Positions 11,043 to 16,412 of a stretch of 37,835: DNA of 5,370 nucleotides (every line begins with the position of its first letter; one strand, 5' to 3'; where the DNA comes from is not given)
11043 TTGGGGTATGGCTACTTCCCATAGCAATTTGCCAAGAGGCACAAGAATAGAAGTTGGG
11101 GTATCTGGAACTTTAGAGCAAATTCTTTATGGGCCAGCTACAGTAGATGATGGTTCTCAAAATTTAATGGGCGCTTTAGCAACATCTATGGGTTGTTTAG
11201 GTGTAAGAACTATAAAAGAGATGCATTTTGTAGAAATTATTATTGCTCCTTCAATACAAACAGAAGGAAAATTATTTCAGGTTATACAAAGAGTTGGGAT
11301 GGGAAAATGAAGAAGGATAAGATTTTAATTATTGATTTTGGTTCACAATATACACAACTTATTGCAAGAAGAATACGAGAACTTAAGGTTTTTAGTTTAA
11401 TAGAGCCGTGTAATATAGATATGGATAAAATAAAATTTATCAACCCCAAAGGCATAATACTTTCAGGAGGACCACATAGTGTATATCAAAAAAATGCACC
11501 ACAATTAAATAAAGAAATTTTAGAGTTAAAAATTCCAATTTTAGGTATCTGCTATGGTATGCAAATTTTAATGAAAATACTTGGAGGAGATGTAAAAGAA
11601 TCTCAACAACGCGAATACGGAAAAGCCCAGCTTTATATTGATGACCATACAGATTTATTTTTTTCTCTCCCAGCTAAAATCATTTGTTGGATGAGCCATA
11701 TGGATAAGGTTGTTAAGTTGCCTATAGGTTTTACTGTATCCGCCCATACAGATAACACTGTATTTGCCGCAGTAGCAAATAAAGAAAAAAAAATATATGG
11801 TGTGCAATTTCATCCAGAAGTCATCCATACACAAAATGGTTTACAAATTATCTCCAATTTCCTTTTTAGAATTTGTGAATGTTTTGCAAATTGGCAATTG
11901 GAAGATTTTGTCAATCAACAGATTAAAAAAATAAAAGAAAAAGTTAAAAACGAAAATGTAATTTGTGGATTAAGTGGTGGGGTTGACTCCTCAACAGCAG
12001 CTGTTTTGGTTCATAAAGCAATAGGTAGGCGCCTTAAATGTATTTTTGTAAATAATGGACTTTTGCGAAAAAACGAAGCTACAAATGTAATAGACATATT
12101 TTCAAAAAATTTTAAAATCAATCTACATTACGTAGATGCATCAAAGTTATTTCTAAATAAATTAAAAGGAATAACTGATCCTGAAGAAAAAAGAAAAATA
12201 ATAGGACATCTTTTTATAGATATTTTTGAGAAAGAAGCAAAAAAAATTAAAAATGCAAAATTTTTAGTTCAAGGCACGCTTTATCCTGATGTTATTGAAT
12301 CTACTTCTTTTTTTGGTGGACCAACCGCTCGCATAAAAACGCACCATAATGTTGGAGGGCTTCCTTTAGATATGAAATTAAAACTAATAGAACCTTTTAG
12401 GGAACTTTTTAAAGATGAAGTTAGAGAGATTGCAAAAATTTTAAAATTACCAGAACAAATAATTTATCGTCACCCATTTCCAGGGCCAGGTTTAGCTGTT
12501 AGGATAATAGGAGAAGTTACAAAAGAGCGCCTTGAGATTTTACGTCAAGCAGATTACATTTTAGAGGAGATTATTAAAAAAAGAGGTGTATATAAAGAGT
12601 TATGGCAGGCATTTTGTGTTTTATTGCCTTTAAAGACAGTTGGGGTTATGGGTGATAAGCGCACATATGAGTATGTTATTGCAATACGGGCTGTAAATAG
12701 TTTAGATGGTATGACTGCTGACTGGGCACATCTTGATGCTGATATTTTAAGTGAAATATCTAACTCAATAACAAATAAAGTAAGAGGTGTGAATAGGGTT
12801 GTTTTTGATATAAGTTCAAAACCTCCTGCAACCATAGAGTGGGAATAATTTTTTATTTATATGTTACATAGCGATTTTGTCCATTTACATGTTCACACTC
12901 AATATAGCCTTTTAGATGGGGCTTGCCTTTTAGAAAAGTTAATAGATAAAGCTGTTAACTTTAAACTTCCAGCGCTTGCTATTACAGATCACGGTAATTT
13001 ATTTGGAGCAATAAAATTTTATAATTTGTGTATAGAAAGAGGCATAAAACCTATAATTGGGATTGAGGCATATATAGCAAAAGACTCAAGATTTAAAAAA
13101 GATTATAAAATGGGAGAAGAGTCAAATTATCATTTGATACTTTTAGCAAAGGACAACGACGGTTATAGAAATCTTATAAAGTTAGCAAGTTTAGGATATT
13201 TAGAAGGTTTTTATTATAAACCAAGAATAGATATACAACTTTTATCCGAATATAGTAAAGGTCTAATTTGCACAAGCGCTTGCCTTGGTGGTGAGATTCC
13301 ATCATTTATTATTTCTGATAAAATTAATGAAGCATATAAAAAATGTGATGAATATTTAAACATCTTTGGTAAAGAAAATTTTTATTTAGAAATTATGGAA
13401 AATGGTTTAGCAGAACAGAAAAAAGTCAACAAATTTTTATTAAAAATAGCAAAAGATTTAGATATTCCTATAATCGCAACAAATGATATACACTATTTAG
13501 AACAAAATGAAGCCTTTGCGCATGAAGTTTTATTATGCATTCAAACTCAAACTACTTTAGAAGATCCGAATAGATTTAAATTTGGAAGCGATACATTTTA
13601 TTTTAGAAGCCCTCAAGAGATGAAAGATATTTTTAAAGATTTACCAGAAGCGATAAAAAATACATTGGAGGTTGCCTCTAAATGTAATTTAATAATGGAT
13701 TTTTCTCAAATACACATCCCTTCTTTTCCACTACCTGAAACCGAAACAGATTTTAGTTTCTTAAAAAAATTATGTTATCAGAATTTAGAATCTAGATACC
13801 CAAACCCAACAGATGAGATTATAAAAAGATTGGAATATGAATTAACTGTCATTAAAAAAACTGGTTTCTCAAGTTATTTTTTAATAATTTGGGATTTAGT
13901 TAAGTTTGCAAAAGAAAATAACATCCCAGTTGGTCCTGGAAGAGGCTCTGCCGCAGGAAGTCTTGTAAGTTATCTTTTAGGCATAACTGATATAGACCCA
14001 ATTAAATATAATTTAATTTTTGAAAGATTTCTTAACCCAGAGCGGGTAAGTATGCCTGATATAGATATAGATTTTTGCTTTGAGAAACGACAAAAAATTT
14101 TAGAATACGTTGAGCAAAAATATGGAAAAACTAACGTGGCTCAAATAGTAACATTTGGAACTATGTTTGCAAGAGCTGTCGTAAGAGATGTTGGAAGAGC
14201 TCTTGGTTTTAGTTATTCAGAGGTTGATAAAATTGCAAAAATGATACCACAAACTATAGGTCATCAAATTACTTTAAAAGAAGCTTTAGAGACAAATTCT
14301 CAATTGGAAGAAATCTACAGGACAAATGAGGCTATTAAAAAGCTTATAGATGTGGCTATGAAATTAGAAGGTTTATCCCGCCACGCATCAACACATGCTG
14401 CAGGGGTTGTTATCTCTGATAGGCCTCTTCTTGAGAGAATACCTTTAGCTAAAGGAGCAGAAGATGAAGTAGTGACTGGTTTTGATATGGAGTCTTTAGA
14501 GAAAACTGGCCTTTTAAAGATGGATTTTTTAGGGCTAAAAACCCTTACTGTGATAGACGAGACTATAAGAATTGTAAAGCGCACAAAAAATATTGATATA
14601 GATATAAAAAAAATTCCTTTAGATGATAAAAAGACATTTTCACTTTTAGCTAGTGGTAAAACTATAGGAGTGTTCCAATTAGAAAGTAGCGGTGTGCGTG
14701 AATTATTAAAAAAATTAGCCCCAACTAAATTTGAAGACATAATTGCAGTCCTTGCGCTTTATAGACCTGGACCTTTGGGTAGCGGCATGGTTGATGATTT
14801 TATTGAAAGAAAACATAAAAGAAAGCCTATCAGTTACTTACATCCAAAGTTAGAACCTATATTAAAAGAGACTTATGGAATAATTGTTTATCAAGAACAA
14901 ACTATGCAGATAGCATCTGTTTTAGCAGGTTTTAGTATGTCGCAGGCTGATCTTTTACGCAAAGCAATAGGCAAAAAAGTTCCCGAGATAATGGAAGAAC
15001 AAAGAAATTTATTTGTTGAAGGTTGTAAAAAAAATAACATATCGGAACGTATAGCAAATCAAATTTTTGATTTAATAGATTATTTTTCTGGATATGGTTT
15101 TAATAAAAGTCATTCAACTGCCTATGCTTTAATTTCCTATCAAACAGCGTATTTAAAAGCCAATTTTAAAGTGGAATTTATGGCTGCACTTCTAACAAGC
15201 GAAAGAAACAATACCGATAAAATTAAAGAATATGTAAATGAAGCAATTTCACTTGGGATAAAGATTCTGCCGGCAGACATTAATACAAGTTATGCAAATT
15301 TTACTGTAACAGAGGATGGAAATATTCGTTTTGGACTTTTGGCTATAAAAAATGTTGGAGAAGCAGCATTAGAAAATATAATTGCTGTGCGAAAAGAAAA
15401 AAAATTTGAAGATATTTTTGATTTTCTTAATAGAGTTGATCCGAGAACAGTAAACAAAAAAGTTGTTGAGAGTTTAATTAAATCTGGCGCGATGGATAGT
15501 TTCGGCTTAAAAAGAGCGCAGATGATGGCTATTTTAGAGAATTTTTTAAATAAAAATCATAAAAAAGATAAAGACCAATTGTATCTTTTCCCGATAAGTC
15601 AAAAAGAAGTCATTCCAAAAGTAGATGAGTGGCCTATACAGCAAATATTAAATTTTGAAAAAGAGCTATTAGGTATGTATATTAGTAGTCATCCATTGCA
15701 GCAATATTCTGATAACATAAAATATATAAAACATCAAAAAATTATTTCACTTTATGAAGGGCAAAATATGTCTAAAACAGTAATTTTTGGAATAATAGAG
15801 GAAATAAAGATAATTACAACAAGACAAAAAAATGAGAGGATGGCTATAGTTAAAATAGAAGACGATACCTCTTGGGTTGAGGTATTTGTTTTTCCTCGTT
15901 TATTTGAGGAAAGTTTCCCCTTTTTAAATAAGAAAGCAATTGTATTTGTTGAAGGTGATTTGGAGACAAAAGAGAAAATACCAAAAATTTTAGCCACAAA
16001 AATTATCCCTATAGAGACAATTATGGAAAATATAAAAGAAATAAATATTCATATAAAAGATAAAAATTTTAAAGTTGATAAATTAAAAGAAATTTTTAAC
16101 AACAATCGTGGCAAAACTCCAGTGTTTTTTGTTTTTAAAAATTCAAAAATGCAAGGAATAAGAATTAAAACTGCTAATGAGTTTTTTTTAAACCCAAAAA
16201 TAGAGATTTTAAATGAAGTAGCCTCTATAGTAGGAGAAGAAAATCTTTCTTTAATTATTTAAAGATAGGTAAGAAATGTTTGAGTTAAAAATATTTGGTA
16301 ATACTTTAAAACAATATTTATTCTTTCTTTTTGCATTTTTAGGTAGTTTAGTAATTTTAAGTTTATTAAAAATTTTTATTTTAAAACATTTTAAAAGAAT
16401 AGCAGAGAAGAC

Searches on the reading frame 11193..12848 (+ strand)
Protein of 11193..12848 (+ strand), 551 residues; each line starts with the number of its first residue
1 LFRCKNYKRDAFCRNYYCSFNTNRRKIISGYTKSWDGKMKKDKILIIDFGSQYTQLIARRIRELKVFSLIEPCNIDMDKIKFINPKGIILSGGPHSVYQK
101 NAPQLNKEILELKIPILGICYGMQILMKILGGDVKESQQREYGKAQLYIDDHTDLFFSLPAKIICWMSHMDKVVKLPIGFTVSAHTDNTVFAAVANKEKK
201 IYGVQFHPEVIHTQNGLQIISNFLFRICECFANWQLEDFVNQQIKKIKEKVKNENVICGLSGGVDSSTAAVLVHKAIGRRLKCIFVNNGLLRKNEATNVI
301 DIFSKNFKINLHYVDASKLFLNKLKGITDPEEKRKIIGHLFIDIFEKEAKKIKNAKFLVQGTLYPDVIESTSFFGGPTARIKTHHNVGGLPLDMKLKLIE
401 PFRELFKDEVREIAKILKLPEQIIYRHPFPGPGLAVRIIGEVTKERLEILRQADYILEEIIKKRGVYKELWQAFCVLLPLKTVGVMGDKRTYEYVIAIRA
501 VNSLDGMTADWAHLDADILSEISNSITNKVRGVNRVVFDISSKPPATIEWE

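Call 50: search_protein_families(library=pfam, proteins=[window:11193-12848:+], max_evalue=0.00001)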
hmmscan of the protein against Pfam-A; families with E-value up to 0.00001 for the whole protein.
window:11193-12848:+ (551 aa): 4 families
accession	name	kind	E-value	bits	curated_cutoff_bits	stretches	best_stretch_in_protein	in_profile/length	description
PF00117.34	GATase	-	1.1e-50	172.4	22.8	1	45-226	1-189/190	Glutamine amidotransferase class-I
PF00958.27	GMP_synt_C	-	1.4e-43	147.3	27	1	460-550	2-92/92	GMP synthase C terminal domain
PF02540.23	NAD_synthase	-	6.8e-12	45.5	21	1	237-315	6-80/242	NAD synthase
PF07722.19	Peptidase_C26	-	2.3e-10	41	20.5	1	104-209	96-219/219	Peptidase C26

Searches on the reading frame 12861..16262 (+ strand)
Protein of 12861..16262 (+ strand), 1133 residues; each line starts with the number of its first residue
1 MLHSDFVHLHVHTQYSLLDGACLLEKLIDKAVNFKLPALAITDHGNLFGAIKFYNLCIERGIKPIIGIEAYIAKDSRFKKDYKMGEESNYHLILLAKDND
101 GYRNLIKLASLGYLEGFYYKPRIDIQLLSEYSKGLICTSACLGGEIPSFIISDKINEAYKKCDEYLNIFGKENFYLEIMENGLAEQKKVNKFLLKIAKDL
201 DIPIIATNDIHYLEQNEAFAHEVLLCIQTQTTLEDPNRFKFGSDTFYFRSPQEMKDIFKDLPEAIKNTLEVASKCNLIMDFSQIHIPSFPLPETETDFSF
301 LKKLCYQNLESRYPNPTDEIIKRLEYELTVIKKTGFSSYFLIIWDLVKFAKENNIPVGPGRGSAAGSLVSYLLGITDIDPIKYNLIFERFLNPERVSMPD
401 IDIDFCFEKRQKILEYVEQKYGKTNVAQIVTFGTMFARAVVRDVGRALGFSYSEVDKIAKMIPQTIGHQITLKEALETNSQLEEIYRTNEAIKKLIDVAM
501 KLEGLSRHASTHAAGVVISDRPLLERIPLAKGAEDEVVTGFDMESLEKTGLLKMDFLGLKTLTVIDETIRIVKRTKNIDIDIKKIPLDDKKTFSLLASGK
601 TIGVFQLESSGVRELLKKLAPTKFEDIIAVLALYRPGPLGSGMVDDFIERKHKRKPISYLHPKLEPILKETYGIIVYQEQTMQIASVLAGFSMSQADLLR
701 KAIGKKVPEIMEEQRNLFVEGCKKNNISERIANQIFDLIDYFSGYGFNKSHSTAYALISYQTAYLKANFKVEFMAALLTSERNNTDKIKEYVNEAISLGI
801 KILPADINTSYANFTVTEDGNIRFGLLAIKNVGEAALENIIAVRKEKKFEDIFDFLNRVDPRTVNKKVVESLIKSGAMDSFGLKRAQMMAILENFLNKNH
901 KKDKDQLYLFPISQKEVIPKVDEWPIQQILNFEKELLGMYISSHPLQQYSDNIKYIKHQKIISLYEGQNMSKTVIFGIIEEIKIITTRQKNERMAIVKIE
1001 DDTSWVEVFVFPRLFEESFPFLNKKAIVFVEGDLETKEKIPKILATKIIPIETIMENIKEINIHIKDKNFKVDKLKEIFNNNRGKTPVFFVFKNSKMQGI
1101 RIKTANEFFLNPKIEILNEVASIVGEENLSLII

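Call 50: search_protein_families(library=pfam, proteins=[window:12861-16262:+], max_evalue=0.00001)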
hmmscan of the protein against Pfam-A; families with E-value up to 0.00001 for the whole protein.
window:12861-16262:+ (1133 aa): 4 families
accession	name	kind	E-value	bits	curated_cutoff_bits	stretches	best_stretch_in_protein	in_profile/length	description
PF07733.18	DNA_pol3_alpha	-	2.9e-108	361.9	23.9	1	300-558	2-260/260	Bacterial DNA polymerase III alpha NTPase domain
PF17657.6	DNA_pol3_finger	-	1.5e-70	236.3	22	1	561-726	1-166/166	Bacterial DNA polymerase III alpha subunit finger domain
PF02811.25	PHP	-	3.2e-58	197.1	26.4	1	8-180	1-163/164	PHP domain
PF14579.12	HHH_6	-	2.2e-31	108.3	25.6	1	799-888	1-90/90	Helix-hairpin-helix motif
